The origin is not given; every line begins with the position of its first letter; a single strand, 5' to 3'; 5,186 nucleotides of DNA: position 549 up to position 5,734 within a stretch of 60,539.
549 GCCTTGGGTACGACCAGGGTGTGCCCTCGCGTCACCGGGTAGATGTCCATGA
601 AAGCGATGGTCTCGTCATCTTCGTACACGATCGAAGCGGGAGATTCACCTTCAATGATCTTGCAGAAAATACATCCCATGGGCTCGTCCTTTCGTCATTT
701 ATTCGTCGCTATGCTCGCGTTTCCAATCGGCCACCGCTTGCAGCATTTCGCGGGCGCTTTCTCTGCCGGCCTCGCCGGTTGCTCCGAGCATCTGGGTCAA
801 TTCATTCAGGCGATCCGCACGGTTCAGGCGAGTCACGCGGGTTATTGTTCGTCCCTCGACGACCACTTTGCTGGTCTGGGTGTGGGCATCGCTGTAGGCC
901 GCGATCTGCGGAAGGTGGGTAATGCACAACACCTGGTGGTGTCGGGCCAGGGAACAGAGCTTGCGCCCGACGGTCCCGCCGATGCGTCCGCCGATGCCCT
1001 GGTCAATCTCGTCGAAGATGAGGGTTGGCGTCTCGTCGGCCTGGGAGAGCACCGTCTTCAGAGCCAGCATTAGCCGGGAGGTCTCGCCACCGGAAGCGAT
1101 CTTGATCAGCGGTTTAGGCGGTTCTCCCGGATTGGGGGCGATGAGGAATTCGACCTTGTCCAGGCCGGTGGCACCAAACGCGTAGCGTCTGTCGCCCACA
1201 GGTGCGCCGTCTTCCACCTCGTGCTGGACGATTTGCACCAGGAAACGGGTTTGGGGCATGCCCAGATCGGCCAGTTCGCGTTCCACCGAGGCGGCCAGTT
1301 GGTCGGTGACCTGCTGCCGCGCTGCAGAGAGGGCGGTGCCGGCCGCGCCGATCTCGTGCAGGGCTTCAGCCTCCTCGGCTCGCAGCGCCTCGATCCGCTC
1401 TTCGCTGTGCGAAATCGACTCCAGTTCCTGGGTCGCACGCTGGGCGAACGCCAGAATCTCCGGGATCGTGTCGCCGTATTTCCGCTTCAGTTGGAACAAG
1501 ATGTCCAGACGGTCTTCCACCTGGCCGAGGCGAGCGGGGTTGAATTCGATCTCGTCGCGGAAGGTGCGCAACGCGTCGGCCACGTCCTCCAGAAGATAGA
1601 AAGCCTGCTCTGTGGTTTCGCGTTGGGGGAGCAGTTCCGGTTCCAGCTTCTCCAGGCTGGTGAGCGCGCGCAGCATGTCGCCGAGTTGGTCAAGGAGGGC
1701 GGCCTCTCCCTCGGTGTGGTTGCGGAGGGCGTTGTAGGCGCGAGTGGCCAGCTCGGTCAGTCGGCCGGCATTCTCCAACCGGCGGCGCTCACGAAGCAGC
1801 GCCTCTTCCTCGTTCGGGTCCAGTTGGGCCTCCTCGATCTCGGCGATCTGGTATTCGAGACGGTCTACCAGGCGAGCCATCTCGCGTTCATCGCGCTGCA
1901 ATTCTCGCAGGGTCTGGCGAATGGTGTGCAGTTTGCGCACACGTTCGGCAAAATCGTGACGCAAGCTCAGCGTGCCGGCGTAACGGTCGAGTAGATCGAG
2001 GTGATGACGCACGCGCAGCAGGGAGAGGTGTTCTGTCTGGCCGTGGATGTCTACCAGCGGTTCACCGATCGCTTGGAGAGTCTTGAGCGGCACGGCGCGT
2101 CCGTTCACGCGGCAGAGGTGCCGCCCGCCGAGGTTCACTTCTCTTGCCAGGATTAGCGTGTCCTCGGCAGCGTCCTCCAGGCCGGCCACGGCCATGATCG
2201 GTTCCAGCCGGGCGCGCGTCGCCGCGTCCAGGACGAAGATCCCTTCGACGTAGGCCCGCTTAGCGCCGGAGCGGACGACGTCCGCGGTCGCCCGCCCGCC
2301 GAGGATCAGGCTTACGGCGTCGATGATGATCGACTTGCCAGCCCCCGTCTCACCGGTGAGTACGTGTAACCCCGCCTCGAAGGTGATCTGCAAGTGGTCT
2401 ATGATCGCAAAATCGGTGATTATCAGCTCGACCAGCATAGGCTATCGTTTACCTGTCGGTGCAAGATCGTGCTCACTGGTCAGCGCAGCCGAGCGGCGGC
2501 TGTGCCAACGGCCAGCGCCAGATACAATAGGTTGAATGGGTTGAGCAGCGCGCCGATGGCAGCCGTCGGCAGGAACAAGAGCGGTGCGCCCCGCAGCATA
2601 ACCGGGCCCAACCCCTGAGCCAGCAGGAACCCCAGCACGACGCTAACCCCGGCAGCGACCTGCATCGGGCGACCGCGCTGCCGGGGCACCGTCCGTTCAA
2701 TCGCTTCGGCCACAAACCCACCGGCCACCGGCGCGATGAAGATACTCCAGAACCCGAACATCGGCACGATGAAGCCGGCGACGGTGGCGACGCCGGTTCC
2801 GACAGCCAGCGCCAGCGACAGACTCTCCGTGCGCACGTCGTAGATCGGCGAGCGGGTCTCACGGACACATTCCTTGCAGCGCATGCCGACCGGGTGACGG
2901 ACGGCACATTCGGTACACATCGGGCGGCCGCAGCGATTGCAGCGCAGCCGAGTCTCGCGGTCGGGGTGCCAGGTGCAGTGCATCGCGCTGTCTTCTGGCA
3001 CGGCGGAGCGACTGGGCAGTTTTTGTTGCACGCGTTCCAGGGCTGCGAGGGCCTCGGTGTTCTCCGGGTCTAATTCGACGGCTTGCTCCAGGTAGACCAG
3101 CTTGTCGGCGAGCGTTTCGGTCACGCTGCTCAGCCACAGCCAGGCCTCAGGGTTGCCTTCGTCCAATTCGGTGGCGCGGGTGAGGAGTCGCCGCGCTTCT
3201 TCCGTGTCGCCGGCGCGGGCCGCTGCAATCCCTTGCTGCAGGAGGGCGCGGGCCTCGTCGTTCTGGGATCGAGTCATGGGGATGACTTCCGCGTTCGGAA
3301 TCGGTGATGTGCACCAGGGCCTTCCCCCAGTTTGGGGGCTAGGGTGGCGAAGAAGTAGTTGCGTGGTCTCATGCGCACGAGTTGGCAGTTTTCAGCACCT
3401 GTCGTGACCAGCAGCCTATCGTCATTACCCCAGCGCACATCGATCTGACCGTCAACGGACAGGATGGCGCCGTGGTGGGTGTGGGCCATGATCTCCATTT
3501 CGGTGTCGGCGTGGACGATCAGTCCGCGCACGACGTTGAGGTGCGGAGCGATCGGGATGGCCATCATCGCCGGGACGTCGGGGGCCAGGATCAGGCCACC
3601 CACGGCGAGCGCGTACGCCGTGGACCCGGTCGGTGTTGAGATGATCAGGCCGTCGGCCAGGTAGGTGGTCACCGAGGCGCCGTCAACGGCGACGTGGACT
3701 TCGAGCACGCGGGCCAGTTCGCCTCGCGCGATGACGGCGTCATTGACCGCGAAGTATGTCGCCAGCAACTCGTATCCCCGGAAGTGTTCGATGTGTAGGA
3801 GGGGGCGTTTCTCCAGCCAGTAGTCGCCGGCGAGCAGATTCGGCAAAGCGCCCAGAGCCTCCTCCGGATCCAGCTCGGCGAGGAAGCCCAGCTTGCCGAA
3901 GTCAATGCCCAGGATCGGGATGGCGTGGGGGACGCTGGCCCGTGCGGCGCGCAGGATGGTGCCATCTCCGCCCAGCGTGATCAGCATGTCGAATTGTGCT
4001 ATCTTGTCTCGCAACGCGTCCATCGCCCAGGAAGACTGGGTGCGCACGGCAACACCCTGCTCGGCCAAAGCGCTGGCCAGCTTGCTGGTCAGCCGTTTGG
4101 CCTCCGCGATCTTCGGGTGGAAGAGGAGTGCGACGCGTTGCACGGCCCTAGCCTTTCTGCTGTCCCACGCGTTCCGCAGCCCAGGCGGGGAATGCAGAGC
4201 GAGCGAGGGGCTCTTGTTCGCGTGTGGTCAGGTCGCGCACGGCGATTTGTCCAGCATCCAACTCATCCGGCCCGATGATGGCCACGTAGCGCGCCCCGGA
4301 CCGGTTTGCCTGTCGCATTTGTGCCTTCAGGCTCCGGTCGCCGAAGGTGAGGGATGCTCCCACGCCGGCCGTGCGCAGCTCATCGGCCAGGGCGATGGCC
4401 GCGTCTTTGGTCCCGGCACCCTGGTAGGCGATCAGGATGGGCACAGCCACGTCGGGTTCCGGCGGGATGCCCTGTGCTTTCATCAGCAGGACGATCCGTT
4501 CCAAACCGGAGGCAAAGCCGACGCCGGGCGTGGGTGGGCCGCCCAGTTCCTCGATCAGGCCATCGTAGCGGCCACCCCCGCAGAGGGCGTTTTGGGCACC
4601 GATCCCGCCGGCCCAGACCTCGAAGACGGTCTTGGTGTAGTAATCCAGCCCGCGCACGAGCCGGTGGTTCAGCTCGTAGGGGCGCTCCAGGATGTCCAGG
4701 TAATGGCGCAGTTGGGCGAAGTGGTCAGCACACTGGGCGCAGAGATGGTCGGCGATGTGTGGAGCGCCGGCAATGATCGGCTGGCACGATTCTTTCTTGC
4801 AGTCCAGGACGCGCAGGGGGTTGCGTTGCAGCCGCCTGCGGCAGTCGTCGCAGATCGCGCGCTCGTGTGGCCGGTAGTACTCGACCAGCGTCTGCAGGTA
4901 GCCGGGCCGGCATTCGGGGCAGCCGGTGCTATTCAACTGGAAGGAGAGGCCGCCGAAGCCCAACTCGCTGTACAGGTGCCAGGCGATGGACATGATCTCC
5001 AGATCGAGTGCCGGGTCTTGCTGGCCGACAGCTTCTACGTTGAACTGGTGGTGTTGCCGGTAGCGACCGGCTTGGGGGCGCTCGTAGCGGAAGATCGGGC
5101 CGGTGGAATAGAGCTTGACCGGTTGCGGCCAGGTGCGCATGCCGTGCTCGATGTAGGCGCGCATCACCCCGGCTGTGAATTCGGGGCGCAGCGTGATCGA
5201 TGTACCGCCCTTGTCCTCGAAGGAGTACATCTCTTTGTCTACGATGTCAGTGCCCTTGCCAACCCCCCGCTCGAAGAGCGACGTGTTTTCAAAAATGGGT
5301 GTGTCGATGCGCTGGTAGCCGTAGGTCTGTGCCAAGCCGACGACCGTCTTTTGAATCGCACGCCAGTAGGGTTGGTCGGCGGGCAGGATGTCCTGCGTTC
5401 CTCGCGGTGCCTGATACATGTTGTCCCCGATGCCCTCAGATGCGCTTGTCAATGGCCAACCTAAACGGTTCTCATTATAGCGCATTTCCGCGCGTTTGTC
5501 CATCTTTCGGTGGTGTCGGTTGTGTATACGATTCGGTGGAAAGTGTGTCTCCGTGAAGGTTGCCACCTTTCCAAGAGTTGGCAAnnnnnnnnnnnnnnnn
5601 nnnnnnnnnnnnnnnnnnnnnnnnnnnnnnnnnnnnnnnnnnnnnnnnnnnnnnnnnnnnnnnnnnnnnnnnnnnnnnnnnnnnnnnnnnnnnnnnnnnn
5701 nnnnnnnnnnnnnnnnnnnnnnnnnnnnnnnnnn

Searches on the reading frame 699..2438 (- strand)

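Call 64: search_protein_families(library=pfam, proteins=[window:699-2438:-], max_evalue=0.00001)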
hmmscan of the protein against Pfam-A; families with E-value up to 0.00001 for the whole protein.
window:699-2438:- (579 aa): 3 families
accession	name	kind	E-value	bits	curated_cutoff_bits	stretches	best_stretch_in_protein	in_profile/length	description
PF02463.25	SMC_N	-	1e-14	54.9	40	1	2-520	2-209/220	RecF/RecN/SMC N terminal domain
PF13476.12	AAA_23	-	4.8e-09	37.6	27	1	5-74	2-73/201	AAA domain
PF13555.12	AAA_29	-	6.4e-06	26.3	27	0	14-50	13-50/61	P-loop containing region of AAA domain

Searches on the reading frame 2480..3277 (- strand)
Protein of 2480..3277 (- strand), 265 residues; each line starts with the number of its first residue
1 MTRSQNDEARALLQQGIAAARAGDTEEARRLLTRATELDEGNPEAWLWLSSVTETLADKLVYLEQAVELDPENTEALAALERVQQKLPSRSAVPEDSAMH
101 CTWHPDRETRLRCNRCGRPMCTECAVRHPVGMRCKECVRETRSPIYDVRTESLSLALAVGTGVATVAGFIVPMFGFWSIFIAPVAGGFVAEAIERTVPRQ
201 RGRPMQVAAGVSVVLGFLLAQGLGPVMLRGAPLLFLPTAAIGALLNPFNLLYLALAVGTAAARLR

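Call 64: search_protein_families(library=pfam, proteins=[window:2480-3277:-], max_evalue=0.00001)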
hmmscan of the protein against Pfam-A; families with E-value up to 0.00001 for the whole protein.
window:2480-3277:- (265 aa): 4 families
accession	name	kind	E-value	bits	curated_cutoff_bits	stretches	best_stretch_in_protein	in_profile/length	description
PF13428.12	TPR_14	-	8.3e-08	32.6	23.5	0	10-49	2-41/44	Tetratricopeptide repeat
PF14559.12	TPR_19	-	1.7e-07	31.9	25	0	20-49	2-31/68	Tetratricopeptide repeat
PF07719.23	TPR_2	-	1.8e-06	28.1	27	0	9-42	1-34/34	Tetratricopeptide repeat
PF13414.12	TPR_11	-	9.4e-06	25.7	26.8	0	23-49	8-34/42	TPR repeat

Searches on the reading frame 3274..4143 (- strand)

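Call 64: search_protein_families(library=pfam, proteins=[window:3274-4143:-], max_evalue=0.00001)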
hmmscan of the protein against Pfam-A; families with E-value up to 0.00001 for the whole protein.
window:3274-4143:- (289 aa): 2 families
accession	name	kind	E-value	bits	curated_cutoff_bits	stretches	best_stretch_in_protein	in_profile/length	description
PF20143.4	NAD_kinase_C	-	4.1e-27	94.9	23.7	1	134-257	2-125/126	ATP-NAD kinase C-terminal domain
PF01513.26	NAD_kinase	-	7.3e-20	72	25.5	1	18-108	40-130/130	ATP-NAD kinase N-terminal domain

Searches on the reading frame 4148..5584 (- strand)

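Call 64: search_protein_families(library=pfam, proteins=[window:4148-5584:-], max_evalue=0.00001)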
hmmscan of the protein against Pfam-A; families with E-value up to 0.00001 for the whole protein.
window:4148-5584:- (478 aa): 3 families
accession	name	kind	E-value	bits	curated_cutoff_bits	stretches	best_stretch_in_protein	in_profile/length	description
PF13393.11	tRNA-synt_His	-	8.6e-41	140.6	25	1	62-364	1-308/308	Histidyl-tRNA synthetase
PF03129.25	HGTP_anticodon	-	1e-13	51.7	21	1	392-470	14-92/94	Anticodon binding domain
PF00587.30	tRNA-synt_2b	-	2.4e-11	44.5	29.3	1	120-332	1-129/179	tRNA synthetase class II core domain (G, H, P, S and T)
